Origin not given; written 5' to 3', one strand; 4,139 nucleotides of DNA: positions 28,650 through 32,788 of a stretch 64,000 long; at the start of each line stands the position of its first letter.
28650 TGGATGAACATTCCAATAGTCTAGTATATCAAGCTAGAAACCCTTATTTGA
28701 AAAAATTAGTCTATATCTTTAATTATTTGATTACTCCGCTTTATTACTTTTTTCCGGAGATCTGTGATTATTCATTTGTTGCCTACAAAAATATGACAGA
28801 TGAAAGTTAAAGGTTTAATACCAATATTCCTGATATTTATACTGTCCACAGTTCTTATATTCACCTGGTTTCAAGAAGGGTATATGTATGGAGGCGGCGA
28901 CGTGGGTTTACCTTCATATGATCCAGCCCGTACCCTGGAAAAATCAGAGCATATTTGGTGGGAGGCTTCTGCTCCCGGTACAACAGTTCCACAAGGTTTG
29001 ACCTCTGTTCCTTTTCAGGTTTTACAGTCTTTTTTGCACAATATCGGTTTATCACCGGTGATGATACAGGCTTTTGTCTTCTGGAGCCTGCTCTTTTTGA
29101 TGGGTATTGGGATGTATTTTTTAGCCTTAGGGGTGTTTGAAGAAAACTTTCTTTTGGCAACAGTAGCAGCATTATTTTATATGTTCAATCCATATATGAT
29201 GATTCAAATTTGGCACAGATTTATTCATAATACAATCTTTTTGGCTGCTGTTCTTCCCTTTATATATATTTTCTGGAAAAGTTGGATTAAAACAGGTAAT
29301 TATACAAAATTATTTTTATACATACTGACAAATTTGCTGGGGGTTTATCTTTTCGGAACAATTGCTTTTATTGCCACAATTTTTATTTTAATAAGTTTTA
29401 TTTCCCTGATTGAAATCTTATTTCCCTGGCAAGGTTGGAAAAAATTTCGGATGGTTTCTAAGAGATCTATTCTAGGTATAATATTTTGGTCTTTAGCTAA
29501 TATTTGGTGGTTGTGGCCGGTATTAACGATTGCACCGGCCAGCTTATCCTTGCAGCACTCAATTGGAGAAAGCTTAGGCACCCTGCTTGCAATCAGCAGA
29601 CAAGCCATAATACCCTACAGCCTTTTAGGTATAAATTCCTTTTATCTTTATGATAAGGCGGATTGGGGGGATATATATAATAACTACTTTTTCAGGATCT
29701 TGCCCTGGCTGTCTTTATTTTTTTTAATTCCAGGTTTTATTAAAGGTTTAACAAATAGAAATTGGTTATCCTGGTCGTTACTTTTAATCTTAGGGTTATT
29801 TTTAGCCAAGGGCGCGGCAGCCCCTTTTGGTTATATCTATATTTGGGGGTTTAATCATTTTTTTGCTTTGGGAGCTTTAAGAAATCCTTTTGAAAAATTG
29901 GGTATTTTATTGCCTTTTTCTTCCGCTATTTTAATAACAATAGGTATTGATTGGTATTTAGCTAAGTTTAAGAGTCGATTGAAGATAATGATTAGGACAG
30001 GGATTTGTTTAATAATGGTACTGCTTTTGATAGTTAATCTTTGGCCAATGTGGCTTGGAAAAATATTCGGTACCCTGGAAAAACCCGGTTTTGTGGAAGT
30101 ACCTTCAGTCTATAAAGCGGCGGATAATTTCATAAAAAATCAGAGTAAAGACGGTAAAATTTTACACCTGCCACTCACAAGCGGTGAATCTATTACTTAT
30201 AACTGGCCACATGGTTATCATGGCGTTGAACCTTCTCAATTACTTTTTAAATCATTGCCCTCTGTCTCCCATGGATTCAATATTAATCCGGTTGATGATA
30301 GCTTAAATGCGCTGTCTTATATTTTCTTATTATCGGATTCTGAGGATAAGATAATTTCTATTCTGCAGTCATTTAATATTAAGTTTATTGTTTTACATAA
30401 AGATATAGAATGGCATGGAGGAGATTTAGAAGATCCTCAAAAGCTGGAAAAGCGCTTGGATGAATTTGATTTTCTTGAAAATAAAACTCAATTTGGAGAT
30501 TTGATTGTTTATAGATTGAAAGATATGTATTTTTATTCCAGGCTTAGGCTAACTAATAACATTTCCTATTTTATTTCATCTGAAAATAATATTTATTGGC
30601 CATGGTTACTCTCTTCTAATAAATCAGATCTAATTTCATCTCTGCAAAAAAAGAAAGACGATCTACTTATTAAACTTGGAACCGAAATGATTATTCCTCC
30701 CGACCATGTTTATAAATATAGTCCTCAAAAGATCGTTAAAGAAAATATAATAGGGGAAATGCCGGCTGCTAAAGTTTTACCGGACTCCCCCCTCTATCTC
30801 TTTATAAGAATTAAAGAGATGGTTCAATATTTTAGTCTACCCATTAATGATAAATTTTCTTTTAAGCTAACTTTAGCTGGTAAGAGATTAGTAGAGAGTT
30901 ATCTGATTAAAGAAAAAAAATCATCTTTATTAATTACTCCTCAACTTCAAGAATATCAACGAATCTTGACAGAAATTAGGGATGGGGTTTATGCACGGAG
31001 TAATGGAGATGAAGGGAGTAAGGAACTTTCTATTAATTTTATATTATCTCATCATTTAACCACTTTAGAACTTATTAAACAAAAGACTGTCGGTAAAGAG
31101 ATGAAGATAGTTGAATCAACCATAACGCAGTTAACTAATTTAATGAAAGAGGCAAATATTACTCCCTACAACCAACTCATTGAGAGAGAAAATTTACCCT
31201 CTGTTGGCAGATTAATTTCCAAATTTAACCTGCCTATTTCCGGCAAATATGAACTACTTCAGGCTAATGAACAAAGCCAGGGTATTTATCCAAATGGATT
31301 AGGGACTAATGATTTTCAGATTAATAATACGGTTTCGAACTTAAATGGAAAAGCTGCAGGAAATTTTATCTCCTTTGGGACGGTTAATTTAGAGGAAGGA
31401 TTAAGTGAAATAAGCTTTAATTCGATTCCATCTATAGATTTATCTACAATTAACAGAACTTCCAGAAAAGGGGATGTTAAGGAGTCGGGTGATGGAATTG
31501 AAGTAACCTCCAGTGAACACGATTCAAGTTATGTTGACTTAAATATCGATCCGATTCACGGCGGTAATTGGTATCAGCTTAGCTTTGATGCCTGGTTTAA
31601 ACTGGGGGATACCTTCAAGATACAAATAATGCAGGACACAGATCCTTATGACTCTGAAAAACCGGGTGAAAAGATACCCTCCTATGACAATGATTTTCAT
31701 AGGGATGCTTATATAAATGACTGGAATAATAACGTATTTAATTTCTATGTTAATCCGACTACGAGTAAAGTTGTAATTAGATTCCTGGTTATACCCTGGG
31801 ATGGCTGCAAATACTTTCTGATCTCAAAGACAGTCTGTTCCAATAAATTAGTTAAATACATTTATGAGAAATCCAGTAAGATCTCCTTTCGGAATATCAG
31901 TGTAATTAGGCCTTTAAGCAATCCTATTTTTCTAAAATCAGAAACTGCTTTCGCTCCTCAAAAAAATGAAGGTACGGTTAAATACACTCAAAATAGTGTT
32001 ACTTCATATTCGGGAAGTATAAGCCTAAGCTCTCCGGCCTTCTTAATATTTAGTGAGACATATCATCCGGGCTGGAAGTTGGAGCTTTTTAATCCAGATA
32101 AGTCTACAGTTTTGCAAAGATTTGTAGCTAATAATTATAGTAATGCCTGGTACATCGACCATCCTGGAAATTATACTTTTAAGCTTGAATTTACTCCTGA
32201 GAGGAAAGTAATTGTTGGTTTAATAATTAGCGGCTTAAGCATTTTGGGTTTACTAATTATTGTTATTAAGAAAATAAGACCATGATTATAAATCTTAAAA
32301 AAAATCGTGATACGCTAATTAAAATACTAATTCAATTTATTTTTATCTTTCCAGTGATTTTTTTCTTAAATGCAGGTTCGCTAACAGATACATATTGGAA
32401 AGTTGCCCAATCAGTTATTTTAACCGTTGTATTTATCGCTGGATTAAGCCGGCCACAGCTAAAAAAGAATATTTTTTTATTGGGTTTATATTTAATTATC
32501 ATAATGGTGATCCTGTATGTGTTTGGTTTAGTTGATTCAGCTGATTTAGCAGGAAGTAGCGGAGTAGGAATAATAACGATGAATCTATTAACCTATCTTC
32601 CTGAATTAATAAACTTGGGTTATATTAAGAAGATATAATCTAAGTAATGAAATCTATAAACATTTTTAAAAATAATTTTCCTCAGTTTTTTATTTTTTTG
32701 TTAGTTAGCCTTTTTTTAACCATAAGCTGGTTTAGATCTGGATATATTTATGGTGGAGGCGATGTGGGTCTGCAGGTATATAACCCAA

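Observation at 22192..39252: Four-member paralogous family of giant polytopic membrane proteins with YfhO/AftD-like (GT-C) architecture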

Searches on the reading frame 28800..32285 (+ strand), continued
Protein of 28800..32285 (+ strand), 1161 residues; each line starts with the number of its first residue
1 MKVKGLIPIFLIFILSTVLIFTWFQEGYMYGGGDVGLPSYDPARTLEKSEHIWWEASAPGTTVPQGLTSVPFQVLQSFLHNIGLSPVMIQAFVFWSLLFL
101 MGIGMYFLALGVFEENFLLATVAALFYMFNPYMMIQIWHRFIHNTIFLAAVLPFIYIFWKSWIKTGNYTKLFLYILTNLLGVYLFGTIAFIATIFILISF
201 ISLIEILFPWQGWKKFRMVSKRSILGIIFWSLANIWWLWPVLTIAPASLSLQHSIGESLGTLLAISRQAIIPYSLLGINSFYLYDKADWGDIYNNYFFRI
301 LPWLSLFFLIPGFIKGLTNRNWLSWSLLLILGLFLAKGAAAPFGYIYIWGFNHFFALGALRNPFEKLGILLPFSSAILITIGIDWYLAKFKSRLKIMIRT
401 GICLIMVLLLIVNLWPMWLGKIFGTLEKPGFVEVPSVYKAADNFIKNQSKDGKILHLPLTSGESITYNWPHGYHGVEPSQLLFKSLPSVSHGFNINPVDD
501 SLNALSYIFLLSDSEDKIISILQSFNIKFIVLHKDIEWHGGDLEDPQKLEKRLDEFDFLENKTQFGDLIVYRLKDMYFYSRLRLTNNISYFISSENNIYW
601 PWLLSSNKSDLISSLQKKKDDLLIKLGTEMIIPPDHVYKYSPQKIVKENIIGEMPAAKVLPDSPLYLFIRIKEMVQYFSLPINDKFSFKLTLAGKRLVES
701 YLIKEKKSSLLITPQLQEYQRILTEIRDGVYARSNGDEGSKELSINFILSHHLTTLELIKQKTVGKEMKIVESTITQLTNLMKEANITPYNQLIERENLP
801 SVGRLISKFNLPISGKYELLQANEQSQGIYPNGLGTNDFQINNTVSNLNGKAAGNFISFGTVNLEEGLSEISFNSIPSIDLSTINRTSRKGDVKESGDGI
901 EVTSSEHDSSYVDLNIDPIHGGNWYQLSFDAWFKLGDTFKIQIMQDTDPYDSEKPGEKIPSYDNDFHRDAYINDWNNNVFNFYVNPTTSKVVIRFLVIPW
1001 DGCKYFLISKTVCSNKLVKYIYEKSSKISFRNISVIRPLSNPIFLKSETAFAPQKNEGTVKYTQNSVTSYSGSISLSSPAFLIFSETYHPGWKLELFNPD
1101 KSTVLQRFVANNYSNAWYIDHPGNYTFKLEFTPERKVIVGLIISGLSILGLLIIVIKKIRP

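Call 45: fold_search(model_id=the predicted structure, library=pdb)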
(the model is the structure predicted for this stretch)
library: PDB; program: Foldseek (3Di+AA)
matches with E <= 10: 928; with E <= 0.001: 38
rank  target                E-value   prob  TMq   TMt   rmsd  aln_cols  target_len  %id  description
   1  6w98_A                2.8e-15  1.00  0.49  0.44  18.8      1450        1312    9  Single-Particle Cryo-EM Structure of Arabinofuranosyltransferase AftD from Mycobacteria (released 2020-05-13)
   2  6wby                  4.0e-15  1.00  0.47  0.44  19.4      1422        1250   10  Single-Particle Cryo-EM Structure of Arabinofuranosyltransferase AftD from Mycobacteria, Mutant R1389S Class 2 (released 2020-05-13)
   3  6wbx                  2.3e-14  1.00  0.48  0.44  19.0      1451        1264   10  Single-Particle Cryo-EM Structure of Arabinofuranosyltransferase AftD from Mycobacteria, Mutant R1389S Class 1 (released 2020-05-13)
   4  9n9j_I                1.0e-06  1.00  0.27  0.40  15.7       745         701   12  Structure of a GRP94 folding intermediate engaged with a CCDC134- and FKBP11-bound secretory translocon (released 2025-11-19)
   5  8b6l_I                2.4e-06  1.00  0.28  0.42  12.7       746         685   10  Subtomogram average of the human Sec61-TRAP-OSTA-translocon (released 2022-12-07)
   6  7zlh_A                4.1e-06  1.00  0.29  0.46  10.5       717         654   10  Cryo-EM structure of C-mannosyltransferase CeDPY19, in apo state, bound to CMT2-Fab and anti-Fab nanobody (released 2023-01-11)
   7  8pn9_A                9.5e-06  1.00  0.29  0.46  13.2       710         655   12  Structure of human oligosaccharyltransferase OST-A complex bound to NGI-1 (released 2024-05-08)
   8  6s7t_A                9.9e-06  1.00  0.29  0.45  13.0       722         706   12  Cryo-EM structure of human oligosaccharyltransferase complex OST-B (released 2019-12-18)
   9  6s7o_A                1.1e-05  1.00  0.28  0.45  13.3       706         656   11  Cryo-EM structure of human oligosaccharyltransferase complex OST-A (released 2019-12-18)
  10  8agb_A                1.8e-05  1.00  0.31  0.52  11.1       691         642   10  Structure of yeast oligosaccharylransferase complex with lipid-linked oligosaccharide bound (released 2022-12-07)
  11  7zli_A                1.8e-05  1.00  0.30  0.47   9.6       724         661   11  Cryo-EM structure of C-mannosyltransferase CeDPY19, in complex with Dol25-P-Man and bound to CMT2-Fab and anti-Fab nan (released 2023-01-11)
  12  6c26_A                2.0e-05  1.00  0.30  0.49  12.6       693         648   12  The Cryo-EM structure of a eukaryotic oligosaccharyl transferase complex (released 2018-01-31)
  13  8age_A                2.2e-05  1.00  0.29  0.47  13.6       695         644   12  Structure of yeast oligosaccharylransferase complex with acceptor peptide bound (released 2022-12-07)
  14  5x7o_A                3.7e-05  1.00  0.09  0.08  23.2       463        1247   10  Crystal structure of Paenibacillus sp. 598K alpha-1,6-glucosyltransferase (released 2017-07-26)
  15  7zlg_A                4.7e-05  1.00  0.28  0.44  10.7       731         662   10  Cryo-EM structure of C-mannosyltransferase CeDPY19, in complex with acceptor peptide and bound to CMT2-Fab and anti-Fa (released 2023-01-11)
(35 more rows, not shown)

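Call 62: find_encoding_contigs(protein=P0070, flank=10000, max_places=1)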
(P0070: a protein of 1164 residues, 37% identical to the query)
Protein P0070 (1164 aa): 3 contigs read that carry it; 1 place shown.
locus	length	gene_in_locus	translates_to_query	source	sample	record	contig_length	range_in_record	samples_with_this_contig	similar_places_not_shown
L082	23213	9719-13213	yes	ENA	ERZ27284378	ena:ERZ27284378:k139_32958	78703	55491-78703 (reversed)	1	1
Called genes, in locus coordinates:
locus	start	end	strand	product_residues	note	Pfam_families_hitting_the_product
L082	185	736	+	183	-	PF13847:Methyltransf_31, PF08241:Methyltransf_11, PF13649:Methyltransf_25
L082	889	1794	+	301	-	PF13489:Methyltransf_23, PF08241:Methyltransf_11 (weak), PF08242:Methyltransf_12 (weak), PF13847:Methyltransf_31 (weak)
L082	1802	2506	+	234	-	PF08003:Methyltransf_9 (weak), PF13489:Methyltransf_23, PF05175:MTS (weak), PF05401:NodS (weak), PF13847:Methyltransf_31, PF08241:Methyltransf_11, PF08242:Methyltransf_12, PF13649:Methyltransf_25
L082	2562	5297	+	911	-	-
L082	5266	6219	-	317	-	PF01408:GFO_IDH_MocA, PF22725:GFO_IDH_MocA_C3, PF02894:GFO_IDH_MocA_C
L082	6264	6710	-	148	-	-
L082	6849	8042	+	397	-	PF00534:Glycos_transf_1, PF13692:Glyco_trans_1_4, PF13524:Glyco_trans_1_2 (faint)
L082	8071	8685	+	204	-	PF07021:MetW, PF13489:Methyltransf_23, PF13847:Methyltransf_31, PF08241:Methyltransf_11, PF08242:Methyltransf_12, PF13649:Methyltransf_25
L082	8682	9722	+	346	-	PF13506:Glyco_transf_21, PF13641:Glyco_tranf_2_3, PF00535:Glycos_transf_2, PF10111:Glyco_tranf_2_2, PF13632:Glyco_trans_2_3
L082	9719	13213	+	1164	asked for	PF11847:GT-C_AftD, PF18915:DUF5667 (weak)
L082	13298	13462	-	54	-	-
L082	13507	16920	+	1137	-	-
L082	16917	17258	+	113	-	-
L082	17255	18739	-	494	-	-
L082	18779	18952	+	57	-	-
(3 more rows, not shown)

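Call 63: find_encoding_contigs(protein=P0113, flank=10000, max_places=1)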
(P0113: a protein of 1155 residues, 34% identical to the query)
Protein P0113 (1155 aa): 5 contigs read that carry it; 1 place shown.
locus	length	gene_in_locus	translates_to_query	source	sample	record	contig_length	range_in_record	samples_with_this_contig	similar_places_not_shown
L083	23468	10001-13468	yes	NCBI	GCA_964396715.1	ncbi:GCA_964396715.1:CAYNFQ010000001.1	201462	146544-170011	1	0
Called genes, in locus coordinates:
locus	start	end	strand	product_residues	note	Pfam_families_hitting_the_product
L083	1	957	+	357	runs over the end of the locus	PF01073:3Beta_HSD, PF01370:Epimerase, PF02719:Polysacc_synt_2, PF04321:RmlD_sub_bind, PF16363:GDP_Man_Dehyd, PF07993:NAD_binding_4, PF13460:NAD_binding_10, PF08485:Polysacc_syn_2C, +2 more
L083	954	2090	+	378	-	PF02350:Epimerase_2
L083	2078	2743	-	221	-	PF00551:Formyl_trans_N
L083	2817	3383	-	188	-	PF02585:PIG-L (weak)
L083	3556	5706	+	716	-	PF11847:GT-C_AftD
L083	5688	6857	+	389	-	PF00534:Glycos_transf_1, PF13692:Glyco_trans_1_4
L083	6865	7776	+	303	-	PF00535:Glycos_transf_2, PF10111:Glyco_tranf_2_2 (weak), PF13506:Glyco_transf_21 (faint), PF13641:Glyco_tranf_2_3, PF13632:Glyco_trans_2_3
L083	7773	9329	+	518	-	PF00535:Glycos_transf_2, PF10111:Glyco_tranf_2_2 (weak), PF13641:Glyco_tranf_2_3, PF13632:Glyco_trans_2_3, PF13489:Methyltransf_23, PF08241:Methyltransf_11, PF08242:Methyltransf_12, PF13649:Methyltransf_25, +1 more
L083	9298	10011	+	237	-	PF13489:Methyltransf_23 (weak), PF13847:Methyltransf_31 (weak), PF08241:Methyltransf_11, PF08242:Methyltransf_12, PF13649:Methyltransf_25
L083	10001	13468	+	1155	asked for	PF11847:GT-C_AftD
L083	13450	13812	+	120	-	-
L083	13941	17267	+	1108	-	-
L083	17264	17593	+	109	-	-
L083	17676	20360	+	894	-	-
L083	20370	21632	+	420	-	PF01943:Polysacc_synt, PF13440:Polysacc_synt_3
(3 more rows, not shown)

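Call 64: find_encoding_contigs(protein=P0039, flank=10000, max_places=1)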
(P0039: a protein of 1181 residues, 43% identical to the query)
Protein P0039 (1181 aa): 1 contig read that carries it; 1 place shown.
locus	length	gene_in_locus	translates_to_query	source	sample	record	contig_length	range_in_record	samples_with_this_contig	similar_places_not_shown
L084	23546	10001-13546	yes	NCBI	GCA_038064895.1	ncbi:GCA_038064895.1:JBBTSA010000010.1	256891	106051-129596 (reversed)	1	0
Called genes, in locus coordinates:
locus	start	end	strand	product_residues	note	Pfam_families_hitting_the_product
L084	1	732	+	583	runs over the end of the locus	PF02543:Carbam_trans_N, PF16861:Carbam_trans_C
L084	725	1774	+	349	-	PF00535:Glycos_transf_2, PF10111:Glyco_tranf_2_2 (weak), PF13641:Glyco_tranf_2_3, PF13632:Glyco_trans_2_3 (weak)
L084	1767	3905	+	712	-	PF11847:GT-C_AftD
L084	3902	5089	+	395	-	PF00534:Glycos_transf_1, PF13692:Glyco_trans_1_4, PF13524:Glyco_trans_1_2 (weak)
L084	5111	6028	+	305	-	PF00535:Glycos_transf_2, PF13506:Glyco_transf_21 (weak), PF13641:Glyco_tranf_2_3, PF13632:Glyco_trans_2_3 (weak)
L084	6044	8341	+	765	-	-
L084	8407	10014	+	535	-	PF00535:Glycos_transf_2, PF10111:Glyco_tranf_2_2, PF13641:Glyco_tranf_2_3, PF07021:MetW, PF13489:Methyltransf_23, PF08241:Methyltransf_11, PF08242:Methyltransf_12, PF13649:Methyltransf_25, +1 more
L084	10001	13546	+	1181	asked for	PF11847:GT-C_AftD (faint), PF18915:DUF5667 (faint)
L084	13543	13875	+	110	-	-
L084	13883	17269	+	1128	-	-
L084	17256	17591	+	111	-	-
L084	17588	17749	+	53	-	-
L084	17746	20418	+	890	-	-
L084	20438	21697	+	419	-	PF01943:Polysacc_synt, PF13440:Polysacc_synt_3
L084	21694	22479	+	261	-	PF00535:Glycos_transf_2, PF10111:Glyco_tranf_2_2 (faint)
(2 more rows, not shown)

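Call 82: find_encoding_contigs(protein=P0001, flank=1000, max_places=2)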
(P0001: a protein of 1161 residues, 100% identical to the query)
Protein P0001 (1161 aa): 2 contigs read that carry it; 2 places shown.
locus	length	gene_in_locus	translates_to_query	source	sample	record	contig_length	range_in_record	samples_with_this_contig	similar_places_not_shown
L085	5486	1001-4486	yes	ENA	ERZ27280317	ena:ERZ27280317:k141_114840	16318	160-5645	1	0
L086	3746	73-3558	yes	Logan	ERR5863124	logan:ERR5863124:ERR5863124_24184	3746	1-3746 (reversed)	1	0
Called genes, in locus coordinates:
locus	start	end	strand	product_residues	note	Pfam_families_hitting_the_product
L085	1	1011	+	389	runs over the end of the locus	?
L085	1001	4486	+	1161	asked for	PF11847:GT-C_AftD (weak)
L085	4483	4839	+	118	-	-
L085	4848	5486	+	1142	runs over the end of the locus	PF11847:GT-C_AftD (faint)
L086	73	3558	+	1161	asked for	PF11847:GT-C_AftD (weak)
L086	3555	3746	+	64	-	?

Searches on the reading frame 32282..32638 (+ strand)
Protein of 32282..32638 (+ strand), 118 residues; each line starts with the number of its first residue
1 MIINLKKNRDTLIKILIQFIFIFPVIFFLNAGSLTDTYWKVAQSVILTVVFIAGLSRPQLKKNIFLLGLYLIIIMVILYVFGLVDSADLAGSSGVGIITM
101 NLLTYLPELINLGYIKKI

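Call 5: search_protein_families(library=pfam, proteins=[window:32282-32638:+], max_evalue=1)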
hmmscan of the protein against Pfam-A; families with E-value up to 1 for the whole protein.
window:32282-32638:+ (118 aa): 0 families

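Call 6: search_protein_families(library=ncbifam, proteins=[window:32282-32638:+], max_evalue=1)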
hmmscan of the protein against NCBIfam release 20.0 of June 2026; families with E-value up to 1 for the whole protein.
window:32282-32638:+ (118 aa): 1 family
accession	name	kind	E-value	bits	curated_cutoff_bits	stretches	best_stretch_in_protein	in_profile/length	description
NF047369.1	antitoxin_TsaA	equivalog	0.051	14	100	1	6-81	2-78/84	type II toxin-antitoxin system antitoxin TsaA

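Call 74: search_protein_representatives(alignment_id=A7)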
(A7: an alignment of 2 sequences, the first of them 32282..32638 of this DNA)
Query: 2 sequences, 121 profile positions. Proteins with E-value up to 0.001 (for the whole library): 83; up to 1e-10: 28; up to 1e-30: 0. The best 83 are listed.
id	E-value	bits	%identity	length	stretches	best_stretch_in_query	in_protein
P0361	3.1e-22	95.5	-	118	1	10-121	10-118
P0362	1.5e-17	80.4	-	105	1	13-121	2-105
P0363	8.5e-17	77.9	-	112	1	13-121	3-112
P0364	2.1e-16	76.6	-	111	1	9-116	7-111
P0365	2.6e-16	76.3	-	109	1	13-120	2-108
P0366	2.8e-16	76.2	-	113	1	19-120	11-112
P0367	4.6e-15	72.3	-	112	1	13-120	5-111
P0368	4.9e-15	72.2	-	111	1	17-120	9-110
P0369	2.7e-14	69.8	-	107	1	15-121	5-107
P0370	9.0e-14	68.1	-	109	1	14-120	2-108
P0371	1.1e-13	67.8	-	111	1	11-120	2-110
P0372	1.4e-13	67.5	-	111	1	13-120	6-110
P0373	3.4e-13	66.3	-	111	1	12-120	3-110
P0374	4.5e-13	65.9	-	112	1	13-120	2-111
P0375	6.8e-13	65.3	-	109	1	15-117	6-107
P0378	1.9e-12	63.9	-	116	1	9-120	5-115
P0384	3.8e-11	59.6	-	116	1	12-120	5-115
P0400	4.5e-09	53.0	-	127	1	6-120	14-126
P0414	4.9e-08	49.6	-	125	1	7-120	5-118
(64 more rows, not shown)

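Call 76: search_protein_families(library=pfam, proteins=[P0361, P0362, P0363, P0364, P0366, P0370, P0378, P0384, P0400, P0414], max_evalue=0.1)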
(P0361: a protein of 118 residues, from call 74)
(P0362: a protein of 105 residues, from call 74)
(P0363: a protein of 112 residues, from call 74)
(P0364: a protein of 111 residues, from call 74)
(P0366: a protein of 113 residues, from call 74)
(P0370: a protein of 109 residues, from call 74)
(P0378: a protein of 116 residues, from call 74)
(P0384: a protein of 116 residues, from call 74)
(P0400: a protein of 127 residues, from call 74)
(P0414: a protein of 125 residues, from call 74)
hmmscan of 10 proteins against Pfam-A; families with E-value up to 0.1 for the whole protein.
P0361 (118 aa): 0 families

P0362 (105 aa): 0 families

P0363 (112 aa): 1 family
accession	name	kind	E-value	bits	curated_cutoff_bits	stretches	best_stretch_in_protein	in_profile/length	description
PF03739.19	LptF_LptG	-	0.0018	17.8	27.9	1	54-102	4-54/353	Lipopolysaccharide export system permease LptF/LptG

P0364 (111 aa): 0 families

P0366 (113 aa): 0 families

P0370 (109 aa): 0 families

P0378 (116 aa): 1 family
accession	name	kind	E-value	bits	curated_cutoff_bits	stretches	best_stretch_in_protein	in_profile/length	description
PF05366.16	Sarcolipin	-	0.051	13.7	26.4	1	6-20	11-25/31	Sarcolipin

P0384 (116 aa): 1 family
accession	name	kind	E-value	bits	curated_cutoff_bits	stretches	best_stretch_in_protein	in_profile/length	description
PF13219.11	DUF4027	-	0.093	13.3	25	0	83-98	3-18/36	Protein of unknown function (DUF4027)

P0400 (127 aa): 0 families

P0414 (125 aa): 0 families
